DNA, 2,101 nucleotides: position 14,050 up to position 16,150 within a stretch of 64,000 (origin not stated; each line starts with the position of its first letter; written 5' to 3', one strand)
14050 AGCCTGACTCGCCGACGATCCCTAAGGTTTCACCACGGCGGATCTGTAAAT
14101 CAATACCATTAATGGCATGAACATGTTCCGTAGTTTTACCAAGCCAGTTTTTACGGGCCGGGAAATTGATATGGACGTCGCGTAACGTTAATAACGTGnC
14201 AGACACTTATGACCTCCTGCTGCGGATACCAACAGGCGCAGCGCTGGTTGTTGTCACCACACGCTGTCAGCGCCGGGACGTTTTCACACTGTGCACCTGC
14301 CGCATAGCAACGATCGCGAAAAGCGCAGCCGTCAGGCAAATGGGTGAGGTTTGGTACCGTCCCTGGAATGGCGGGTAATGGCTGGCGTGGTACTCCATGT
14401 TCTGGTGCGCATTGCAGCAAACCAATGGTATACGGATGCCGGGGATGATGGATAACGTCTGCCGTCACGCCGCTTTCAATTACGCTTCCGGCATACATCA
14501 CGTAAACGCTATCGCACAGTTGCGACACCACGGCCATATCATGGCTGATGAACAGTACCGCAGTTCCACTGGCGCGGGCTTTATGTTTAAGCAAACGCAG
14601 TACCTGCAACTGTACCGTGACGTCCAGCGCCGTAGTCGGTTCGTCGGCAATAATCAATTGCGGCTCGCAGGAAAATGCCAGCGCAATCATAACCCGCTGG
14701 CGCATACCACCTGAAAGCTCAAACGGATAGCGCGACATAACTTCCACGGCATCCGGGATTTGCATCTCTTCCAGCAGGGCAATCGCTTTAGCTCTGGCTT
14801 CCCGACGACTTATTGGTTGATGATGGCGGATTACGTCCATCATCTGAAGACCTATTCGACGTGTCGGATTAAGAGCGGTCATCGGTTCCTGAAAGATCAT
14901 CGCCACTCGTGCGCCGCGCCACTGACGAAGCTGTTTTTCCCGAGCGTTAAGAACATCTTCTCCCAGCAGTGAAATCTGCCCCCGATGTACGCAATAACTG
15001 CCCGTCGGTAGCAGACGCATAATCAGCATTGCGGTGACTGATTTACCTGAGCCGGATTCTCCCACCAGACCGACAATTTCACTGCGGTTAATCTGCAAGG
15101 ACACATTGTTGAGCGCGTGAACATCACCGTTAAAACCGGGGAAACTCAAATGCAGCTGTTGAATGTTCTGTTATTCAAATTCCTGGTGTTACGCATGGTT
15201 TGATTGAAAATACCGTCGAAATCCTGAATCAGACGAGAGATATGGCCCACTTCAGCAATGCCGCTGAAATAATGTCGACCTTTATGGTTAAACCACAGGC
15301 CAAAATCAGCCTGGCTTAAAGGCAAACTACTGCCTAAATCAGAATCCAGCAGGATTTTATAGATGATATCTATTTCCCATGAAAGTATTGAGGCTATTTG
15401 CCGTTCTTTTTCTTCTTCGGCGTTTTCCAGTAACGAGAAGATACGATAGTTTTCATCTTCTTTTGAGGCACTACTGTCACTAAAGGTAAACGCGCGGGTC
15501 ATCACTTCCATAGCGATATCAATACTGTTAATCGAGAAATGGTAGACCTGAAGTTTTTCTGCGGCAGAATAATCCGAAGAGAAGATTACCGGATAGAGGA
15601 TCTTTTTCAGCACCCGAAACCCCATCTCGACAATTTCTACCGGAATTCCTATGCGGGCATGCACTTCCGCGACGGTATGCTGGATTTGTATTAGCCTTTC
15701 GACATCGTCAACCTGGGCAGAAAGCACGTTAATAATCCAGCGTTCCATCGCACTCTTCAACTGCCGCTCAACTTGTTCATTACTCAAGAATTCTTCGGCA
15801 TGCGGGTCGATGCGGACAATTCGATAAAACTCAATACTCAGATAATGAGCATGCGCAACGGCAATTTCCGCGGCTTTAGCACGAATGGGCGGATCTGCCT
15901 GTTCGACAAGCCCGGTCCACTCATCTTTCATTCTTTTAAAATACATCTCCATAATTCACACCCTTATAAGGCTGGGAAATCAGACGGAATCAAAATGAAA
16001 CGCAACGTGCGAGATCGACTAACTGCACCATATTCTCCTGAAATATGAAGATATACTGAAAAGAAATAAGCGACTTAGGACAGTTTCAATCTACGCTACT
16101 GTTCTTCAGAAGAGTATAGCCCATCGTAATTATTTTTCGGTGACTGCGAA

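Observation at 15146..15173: Deletion junction fusing dosC (after about codon 262) to the 5' end of ddpD; dosP and ddpXABC are missing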

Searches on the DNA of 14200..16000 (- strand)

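Call 3: search_dna_similar(query=window:14200-16000:-, collection=ecoli_genomes, mode=near, max_rows=30)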
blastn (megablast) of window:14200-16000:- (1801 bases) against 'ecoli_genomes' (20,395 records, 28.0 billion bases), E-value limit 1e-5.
Records with a match: 5409; places in all: 9686; records where one place covers at least 80% of the query: 0.
Genomes with a match: 5408 of 5426; with a place that covers at least 80% of the query: 0. Places per genome that has any: lowest 1, median 2, highest 3. On chromosomes: 9678 places; on plasmids: 8.
Best place of each record, by identity: >=99% 275; 95-99% 5131; 90-95% 1; 60-80% 2.
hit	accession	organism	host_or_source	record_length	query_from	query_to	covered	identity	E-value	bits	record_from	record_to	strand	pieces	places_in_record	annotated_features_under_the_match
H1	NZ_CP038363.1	Escherichia coli O157:H7 strain F7349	missing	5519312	1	1801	68%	99.2%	0e+0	2221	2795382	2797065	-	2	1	dosC: diguanylate cyclase DosC | oligopeptide/dipeptide ABC transporter ATP-binding protein | ddpF: oligopeptide/dipeptide ABC transporter ATP-binding protein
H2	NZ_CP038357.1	Escherichia coli O157:H7 strain F7508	missing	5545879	1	1801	68%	99.2%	0e+0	2221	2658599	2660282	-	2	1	dosC: diguanylate cyclase DosC | oligopeptide/dipeptide ABC transporter ATP-binding protein | ddpF: oligopeptide/dipeptide ABC transporter ATP-binding protein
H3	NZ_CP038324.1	Escherichia coli O157:H7 strain NE 1169-1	cattle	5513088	1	1801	68%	99.2%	0e+0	2221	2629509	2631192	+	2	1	dosC: diguanylate cyclase DosC | oligopeptide/dipeptide ABC transporter ATP-binding protein | ddpF: oligopeptide/dipeptide ABC transporter ATP-binding protein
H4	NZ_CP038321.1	Escherichia coli O157:H7 strain NE1127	bovine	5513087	1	1801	68%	99.2%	0e+0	2221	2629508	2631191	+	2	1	dosC: diguanylate cyclase DosC | oligopeptide/dipeptide ABC transporter ATP-binding protein | ddpF: oligopeptide/dipeptide ABC transporter ATP-binding protein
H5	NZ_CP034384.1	Escherichia coli O157:H7 strain FRIK804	Calf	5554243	1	1801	68%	99.2%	0e+0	2221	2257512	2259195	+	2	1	dosC: diguanylate cyclase DosC | oligopeptide/dipeptide ABC transporter ATP-binding protein | ddpF: oligopeptide/dipeptide ABC transporter ATP-binding protein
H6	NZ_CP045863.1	Escherichia coli O157:H7 strain ATCC 43890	Homo sapiens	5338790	1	1801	68%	99.2%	0e+0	2221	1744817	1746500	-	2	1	dosC: diguanylate cyclase DosC | oligopeptide/dipeptide ABC transporter ATP-binding protein | ddpF: oligopeptide/dipeptide ABC transporter ATP-binding protein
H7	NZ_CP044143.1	Escherichia coli O157 strain AR-0429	missing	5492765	1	1801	68%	99.2%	0e+0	2221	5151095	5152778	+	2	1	dosC: diguanylate cyclase DosC | oligopeptide/dipeptide ABC transporter ATP-binding protein | ddpF: oligopeptide/dipeptide ABC transporter ATP-binding protein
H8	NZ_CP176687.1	Escherichia coli O157:H7 strain GTVSS-023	laboratory control strain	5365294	1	1801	68%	99.2%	0e+0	2221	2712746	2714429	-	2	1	dosC: diguanylate cyclase DosC | oligopeptide/dipeptide ABC transporter ATP-binding protein | ddpF: ABC transporter ATP-binding protein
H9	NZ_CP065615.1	Escherichia coli strain FDAARGOS_943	missing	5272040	835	1801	54%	100.0%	0e+0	1786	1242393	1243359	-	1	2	ddpD: ABC transporter ATP-binding protein | ddpF: oligopeptide/dipeptide ABC transporter ATP-binding protein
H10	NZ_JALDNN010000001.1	Escherichia coli strain EC2641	disinfected tableware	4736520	835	1801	54%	99.9%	0e+0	1781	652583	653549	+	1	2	ddpD: ABC transporter ATP-binding protein | ddpF: oligopeptide/dipeptide ABC transporter ATP-binding protein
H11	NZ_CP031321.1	Escherichia coli strain ST2350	Homo sapiens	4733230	835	1801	54%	99.5%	0e+0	1759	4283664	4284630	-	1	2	ddpD: ABC transporter ATP-binding protein | ddpF: oligopeptide/dipeptide ABC transporter ATP-binding protein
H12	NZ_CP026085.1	Escherichia coli strain DH5alpha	-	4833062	835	1801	54%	99.5%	0e+0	1759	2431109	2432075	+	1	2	ddpD: ABC transporter ATP-binding protein | ddpF: oligopeptide/dipeptide ABC transporter ATP-binding protein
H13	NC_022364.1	Escherichia coli LY180 strain LY180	-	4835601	835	1801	54%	99.5%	0e+0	1759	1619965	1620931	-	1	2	ddpD: ABC transporter ATP-binding protein | ddpF: oligopeptide/dipeptide ABC transporter ATP-binding protein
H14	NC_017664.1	Escherichia coli W strain W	-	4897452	835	1801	54%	99.5%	0e+0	1759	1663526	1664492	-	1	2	ddpD: ABC transporter ATP-binding protein | ddpF: oligopeptide/dipeptide ABC transporter ATP-binding protein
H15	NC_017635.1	Escherichia coli W strain W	-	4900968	835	1801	54%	99.5%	0e+0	1759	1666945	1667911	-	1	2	ddpD: ABC transporter ATP-binding protein | ddpF: oligopeptide/dipeptide ABC transporter ATP-binding protein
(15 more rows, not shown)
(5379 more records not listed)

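Call 5: get_annotated_region(hit=H1, flank=4000)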
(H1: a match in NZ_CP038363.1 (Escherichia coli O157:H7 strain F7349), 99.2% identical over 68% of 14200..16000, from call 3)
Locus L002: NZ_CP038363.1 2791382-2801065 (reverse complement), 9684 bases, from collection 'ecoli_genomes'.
description: Escherichia coli O157:H7 strain F7349 chromosome, complete genome
organism: Escherichia coli O157:H7 strain F7349 (NCBI taxid 83334)
replicon: chromosome; assembly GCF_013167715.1
host: missing; source: missing; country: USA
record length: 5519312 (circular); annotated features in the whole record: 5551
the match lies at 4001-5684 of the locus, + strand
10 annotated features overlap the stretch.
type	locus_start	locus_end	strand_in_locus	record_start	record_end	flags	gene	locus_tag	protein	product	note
CDS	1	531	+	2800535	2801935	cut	gadB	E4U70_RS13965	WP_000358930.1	glutamate decarboxylase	-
CDS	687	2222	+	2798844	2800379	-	gadC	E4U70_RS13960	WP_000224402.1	acid resistance gamma-aminobutyrate antiporter GadC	-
CDS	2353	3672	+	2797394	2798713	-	digH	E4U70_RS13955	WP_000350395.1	family 10 glycosylhydrolase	-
CDS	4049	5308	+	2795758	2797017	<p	dosC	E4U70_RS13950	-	diguanylate cyclase DosC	incomplete; partial in the middle of a contig; missing C-terminus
CDS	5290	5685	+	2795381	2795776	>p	-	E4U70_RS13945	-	oligopeptide/dipeptide ABC transporter ATP-binding protein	incomplete; partial in the middle of a contig; missing N-terminus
CDS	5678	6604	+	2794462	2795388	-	ddpF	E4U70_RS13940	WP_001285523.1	oligopeptide/dipeptide ABC transporter ATP-binding protein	-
CDS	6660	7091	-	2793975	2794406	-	osmC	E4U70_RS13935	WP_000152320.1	peroxiredoxin OsmC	-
CDS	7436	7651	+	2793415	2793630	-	bdm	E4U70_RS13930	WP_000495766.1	biofilm-dependent modulation protein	-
CDS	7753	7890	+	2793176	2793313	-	sra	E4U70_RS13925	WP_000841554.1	stationary-phase-induced ribosome-associated protein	-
CDS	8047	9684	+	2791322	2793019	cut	maeA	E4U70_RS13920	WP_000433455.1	malate dehydrogenase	-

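Call 6: get_annotated_region(hit=H9, flank=10000)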
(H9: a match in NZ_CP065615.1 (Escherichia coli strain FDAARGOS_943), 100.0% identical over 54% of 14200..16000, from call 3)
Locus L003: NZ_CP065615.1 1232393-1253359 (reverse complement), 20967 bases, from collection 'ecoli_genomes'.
description: Escherichia coli strain FDAARGOS_943 chromosome, complete genome
organism: Escherichia coli strain FDAARGOS_943 (NCBI taxid 562)
replicon: chromosome; assembly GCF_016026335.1
host: missing; source: missing; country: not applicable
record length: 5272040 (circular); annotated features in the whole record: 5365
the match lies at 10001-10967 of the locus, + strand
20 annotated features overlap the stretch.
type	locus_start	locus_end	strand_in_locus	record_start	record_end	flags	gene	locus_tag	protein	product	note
CDS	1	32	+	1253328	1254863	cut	gadC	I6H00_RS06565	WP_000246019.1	acid resistance gamma-aminobutyrate antiporter GadC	-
CDS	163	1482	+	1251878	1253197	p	digH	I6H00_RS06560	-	family 10 glycosylhydrolase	internal stop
CDS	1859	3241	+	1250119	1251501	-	dosC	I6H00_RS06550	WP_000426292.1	diguanylate cyclase DosC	-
CDS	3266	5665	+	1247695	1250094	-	dosP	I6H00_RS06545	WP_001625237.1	oxygen-sensing cyclic-di-GMP phosphodiesterase DosP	-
CDS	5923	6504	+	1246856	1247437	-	ddpX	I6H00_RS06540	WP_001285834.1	D-alanyl-D-alanine dipeptidase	-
CDS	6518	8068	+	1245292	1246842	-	ddpA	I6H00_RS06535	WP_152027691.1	ABC transporter substrate-binding protein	-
CDS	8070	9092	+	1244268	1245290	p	ddpB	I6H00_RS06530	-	ABC transporter permease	internal stop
CDS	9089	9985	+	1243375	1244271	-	ddpC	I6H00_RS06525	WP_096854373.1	D,D-dipeptide ABC transporter permease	-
CDS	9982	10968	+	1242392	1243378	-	ddpD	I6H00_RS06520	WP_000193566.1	ABC transporter ATP-binding protein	-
CDS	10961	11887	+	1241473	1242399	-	ddpF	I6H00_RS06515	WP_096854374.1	oligopeptide/dipeptide ABC transporter ATP-binding protein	-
CDS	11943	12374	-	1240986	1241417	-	osmC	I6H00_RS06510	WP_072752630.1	peroxiredoxin OsmC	-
CDS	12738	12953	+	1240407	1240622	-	bdm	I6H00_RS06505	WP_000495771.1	biofilm-dependent modulation protein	-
CDS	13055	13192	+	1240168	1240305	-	sra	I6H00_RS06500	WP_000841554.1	stationary-phase-induced ribosome-associated protein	-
CDS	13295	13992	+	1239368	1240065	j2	-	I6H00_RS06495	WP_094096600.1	IS1-like element IS1A family transposase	programmed frameshift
CDS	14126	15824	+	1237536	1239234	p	maeA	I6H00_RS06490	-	malate dehydrogenase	frameshifted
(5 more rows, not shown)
